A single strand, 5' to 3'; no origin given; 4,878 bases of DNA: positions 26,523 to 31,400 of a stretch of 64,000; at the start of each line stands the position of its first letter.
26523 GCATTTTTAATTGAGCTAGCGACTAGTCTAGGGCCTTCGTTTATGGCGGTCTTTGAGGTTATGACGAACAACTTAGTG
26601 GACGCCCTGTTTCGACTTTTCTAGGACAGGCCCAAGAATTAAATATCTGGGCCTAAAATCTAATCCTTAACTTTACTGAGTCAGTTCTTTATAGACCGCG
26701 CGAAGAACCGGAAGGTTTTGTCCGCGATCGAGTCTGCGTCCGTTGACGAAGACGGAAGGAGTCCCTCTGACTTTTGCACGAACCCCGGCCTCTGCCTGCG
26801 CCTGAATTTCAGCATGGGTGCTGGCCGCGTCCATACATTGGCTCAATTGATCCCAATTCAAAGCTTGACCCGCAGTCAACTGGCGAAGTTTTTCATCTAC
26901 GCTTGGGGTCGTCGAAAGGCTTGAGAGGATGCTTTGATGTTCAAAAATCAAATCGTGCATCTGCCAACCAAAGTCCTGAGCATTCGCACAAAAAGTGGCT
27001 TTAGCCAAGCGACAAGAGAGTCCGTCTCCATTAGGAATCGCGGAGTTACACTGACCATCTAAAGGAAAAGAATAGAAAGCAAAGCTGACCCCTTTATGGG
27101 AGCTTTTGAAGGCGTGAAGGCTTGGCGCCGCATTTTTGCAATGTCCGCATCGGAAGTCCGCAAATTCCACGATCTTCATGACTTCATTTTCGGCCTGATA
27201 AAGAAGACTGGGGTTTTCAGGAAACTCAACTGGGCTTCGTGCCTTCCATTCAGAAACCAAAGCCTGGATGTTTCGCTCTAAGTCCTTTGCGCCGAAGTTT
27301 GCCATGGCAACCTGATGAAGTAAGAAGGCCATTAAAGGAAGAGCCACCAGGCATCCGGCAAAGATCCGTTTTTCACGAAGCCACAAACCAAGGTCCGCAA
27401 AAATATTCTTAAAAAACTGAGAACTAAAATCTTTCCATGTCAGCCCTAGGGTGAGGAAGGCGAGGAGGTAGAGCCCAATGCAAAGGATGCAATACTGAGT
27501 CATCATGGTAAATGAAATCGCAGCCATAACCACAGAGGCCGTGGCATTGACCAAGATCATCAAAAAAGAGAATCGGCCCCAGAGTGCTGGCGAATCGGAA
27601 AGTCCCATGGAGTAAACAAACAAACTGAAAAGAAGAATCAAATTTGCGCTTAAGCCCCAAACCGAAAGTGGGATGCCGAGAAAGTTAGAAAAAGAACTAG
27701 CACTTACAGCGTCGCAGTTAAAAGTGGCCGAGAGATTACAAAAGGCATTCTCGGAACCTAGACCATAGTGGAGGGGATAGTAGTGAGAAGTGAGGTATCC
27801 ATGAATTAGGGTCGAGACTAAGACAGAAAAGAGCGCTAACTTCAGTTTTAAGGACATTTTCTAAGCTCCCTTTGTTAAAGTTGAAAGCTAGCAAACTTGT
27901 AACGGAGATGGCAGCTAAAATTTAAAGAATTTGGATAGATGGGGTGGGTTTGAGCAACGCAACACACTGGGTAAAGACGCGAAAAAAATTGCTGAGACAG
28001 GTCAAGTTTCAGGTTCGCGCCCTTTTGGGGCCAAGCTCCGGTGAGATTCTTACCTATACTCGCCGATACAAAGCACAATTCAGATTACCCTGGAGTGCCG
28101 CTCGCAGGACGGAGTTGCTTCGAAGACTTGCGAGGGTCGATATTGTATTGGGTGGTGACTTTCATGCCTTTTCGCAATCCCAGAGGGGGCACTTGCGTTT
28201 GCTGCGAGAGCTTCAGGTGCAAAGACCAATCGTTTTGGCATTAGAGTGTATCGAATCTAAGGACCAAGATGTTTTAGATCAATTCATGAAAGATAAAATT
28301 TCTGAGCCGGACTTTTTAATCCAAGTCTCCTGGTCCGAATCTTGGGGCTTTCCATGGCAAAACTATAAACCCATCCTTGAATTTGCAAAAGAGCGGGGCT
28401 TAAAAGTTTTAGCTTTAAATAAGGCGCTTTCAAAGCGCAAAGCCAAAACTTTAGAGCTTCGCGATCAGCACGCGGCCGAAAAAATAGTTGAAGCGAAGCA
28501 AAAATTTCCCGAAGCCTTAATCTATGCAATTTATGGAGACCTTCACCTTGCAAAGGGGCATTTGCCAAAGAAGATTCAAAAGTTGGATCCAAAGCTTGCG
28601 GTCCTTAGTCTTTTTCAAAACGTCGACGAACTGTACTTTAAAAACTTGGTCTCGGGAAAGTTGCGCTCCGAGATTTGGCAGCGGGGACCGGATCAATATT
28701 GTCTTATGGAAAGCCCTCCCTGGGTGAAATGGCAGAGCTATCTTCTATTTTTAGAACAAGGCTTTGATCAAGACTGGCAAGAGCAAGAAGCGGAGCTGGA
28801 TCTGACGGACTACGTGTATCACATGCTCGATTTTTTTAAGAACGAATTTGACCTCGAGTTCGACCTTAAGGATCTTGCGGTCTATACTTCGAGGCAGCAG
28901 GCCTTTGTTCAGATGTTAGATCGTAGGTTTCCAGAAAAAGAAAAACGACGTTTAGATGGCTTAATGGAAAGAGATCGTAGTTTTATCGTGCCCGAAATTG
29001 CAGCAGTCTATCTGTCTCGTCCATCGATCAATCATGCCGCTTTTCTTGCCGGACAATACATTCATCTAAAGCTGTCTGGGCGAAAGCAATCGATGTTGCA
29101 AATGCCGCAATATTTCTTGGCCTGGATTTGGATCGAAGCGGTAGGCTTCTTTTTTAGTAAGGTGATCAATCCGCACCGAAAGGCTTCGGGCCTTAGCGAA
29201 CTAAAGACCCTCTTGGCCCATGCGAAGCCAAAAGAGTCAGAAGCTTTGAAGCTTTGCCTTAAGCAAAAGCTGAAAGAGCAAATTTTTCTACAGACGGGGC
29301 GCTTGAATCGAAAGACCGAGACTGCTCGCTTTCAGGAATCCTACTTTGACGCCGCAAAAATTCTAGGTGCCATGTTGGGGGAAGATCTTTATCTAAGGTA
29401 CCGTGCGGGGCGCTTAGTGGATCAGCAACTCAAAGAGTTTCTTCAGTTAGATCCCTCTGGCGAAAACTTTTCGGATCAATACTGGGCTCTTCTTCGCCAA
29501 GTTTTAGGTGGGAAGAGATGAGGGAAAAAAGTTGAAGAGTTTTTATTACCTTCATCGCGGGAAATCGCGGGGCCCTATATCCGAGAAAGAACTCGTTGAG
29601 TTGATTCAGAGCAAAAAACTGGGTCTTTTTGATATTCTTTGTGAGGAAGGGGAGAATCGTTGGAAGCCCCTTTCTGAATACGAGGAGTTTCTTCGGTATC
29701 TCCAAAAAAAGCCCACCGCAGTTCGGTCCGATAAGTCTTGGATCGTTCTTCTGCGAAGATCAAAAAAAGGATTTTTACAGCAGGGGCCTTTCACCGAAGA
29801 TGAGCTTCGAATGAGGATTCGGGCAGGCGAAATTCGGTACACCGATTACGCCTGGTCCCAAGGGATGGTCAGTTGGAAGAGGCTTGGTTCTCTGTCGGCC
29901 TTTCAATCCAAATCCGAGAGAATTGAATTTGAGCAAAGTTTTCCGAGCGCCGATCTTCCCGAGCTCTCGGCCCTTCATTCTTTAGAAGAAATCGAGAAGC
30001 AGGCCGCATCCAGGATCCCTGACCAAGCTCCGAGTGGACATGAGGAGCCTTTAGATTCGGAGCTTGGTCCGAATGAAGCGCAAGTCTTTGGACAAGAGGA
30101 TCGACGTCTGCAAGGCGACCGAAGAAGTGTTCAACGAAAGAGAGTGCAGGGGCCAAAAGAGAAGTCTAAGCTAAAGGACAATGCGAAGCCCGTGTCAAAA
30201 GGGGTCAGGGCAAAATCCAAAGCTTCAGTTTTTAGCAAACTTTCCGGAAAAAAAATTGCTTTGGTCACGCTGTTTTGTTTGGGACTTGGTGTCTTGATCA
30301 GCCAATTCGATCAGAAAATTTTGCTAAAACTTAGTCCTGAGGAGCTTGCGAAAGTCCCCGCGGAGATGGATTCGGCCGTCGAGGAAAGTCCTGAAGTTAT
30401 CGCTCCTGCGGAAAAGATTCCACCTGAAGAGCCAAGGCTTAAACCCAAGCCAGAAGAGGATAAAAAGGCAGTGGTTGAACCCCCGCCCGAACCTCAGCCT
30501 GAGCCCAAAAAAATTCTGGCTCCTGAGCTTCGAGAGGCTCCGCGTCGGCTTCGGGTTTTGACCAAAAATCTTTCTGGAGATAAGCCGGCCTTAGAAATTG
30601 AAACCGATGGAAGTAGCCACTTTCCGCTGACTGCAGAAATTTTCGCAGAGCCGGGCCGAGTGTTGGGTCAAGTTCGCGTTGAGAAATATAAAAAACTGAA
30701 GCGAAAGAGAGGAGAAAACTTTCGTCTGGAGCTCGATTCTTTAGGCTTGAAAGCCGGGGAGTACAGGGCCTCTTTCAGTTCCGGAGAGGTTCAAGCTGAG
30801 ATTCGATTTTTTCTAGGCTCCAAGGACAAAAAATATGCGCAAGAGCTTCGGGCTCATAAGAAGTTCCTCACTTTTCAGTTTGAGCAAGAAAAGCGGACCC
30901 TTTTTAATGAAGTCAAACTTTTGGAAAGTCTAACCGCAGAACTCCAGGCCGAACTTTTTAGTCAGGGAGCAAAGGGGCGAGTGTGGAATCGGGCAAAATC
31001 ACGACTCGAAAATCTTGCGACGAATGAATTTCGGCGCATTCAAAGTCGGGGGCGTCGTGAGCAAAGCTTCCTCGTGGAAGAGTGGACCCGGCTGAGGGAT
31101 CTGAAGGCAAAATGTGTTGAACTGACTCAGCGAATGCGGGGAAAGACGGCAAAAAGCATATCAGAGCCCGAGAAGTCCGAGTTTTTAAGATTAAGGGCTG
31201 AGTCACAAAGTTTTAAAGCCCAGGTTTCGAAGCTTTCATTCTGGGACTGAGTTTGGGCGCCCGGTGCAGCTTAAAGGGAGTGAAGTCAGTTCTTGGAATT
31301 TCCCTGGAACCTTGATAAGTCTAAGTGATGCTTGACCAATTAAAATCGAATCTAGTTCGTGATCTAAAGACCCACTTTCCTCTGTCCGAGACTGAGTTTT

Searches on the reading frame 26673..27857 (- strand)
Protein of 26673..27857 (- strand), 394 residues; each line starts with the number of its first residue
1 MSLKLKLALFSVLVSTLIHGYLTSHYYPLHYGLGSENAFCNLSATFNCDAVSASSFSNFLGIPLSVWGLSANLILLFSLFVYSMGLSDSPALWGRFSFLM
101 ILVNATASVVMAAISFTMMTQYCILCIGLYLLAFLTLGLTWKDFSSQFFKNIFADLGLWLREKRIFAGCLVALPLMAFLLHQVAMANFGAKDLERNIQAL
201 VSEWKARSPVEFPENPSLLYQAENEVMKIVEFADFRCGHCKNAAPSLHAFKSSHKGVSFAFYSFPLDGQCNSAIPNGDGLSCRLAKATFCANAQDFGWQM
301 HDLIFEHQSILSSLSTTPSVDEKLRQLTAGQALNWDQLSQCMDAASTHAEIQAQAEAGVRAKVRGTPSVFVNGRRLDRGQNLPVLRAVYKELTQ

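Call 50: search_protein_families(library=pfam, proteins=[window:26673-27857:-], max_evalue=0.00001)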
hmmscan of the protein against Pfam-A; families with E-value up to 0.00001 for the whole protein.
window:26673-27857:- (394 aa): 3 families
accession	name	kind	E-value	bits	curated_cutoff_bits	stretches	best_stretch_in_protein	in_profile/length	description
PF07884.19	VKOR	-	1.3e-13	51.7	27.5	1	10-141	5-134/134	Vitamin K epoxide reductase family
PF01323.26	DSBA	-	6.2e-13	49.4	25.6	1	229-387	2-188/191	DSBA-like thioredoxin domain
PF13462.12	Thioredoxin_4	-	5.4e-11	43.4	23.2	1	228-381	16-155/165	Thioredoxin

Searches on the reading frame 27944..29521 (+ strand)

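Call 50: search_protein_families(library=pfam, proteins=[window:27944-29521:+], max_evalue=0.00001)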
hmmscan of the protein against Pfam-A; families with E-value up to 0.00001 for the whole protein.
window:27944-29521:+ (525 aa): 1 family
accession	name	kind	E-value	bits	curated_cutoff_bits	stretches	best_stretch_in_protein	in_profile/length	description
PF04187.18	Cofac_haem_bdg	-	5.4e-26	92.3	27.7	1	58-160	1-105/213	Haem-binding uptake, Tiki superfamily, ChaN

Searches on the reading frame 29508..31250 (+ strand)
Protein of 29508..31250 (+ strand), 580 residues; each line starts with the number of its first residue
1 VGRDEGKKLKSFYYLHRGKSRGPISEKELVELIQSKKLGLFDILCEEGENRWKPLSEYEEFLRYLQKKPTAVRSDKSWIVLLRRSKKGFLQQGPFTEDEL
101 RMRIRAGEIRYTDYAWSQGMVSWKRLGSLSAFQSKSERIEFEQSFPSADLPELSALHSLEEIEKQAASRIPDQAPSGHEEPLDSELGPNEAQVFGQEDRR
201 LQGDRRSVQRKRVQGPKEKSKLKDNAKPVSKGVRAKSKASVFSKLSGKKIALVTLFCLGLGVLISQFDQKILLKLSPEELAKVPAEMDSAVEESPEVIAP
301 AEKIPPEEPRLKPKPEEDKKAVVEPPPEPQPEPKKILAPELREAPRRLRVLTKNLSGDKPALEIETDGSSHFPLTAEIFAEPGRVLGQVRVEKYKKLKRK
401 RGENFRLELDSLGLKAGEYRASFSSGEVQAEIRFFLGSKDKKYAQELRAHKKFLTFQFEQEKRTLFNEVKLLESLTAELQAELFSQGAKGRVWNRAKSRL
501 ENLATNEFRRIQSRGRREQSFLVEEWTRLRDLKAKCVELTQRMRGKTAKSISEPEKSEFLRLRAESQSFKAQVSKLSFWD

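Call 51: search_protein_families(library=pfam, proteins=[window:29508-31250:+], max_evalue=0.00001)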
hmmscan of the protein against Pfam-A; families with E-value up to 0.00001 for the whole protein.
window:29508-31250:+ (580 aa): 1 family
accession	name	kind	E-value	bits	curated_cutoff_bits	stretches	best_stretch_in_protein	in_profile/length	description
PF14237.11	GYF_2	-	8.1e-19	67.6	25.8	1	91-130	9-48/50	GYF domain 2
